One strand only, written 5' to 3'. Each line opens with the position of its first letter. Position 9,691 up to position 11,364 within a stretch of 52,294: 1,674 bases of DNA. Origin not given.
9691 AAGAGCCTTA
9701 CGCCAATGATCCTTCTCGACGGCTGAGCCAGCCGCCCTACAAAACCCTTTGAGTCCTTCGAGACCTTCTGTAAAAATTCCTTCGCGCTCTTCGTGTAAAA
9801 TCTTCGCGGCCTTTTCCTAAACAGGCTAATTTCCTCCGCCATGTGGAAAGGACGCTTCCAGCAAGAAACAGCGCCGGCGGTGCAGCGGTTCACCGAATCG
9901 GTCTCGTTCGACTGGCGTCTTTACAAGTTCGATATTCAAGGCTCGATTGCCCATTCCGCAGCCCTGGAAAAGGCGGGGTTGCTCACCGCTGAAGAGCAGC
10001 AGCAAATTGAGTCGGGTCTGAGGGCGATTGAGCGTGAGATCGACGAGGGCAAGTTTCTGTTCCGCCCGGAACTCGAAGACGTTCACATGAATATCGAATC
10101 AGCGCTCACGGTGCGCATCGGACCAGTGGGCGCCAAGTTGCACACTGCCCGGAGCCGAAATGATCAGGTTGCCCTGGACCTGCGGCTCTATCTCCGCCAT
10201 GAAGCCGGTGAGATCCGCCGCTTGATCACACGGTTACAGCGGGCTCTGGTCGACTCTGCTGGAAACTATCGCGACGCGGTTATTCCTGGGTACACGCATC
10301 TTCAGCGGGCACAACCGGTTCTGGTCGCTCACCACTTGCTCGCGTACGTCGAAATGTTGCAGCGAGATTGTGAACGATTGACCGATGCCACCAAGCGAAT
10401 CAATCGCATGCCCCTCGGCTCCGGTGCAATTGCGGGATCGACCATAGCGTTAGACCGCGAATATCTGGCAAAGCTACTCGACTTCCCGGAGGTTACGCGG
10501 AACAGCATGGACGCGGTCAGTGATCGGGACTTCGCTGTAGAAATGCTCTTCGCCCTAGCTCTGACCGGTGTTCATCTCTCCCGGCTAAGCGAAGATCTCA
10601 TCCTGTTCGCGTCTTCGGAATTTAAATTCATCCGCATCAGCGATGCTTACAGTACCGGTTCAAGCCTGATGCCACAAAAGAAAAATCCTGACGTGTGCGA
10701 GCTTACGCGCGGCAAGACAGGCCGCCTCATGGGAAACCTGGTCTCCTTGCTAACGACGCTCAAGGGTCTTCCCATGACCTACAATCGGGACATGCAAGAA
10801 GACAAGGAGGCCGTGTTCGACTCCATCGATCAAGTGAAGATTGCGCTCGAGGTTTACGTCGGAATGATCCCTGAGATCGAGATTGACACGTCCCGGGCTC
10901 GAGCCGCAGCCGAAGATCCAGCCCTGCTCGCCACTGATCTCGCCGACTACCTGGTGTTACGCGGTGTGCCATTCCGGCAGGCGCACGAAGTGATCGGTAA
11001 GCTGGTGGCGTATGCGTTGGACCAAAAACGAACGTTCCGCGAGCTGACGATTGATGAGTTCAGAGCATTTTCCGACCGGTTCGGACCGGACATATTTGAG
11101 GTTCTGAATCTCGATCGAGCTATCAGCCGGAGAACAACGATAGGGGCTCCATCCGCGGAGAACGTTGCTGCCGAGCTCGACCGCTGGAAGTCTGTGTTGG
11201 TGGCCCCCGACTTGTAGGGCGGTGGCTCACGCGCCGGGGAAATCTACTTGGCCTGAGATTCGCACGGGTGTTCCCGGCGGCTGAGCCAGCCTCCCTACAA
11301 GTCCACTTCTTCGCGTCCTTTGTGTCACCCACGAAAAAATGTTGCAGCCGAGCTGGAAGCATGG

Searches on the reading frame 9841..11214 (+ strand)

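Call 59: search_protein_families(library=pfam, proteins=[window:9841-11214:+], max_evalue=0.00001)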
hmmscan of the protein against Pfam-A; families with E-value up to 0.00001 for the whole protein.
seq(458 aa): 2 families
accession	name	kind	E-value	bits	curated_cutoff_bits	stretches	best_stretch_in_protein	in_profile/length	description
PF00206.25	Lyase_1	-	7e-77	259.3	27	1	4-298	1-312/312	Lyase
PF14698.11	ASL_C2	-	5.8e-25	88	27.3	1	362-428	2-68/69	Argininosuccinate lyase C-terminal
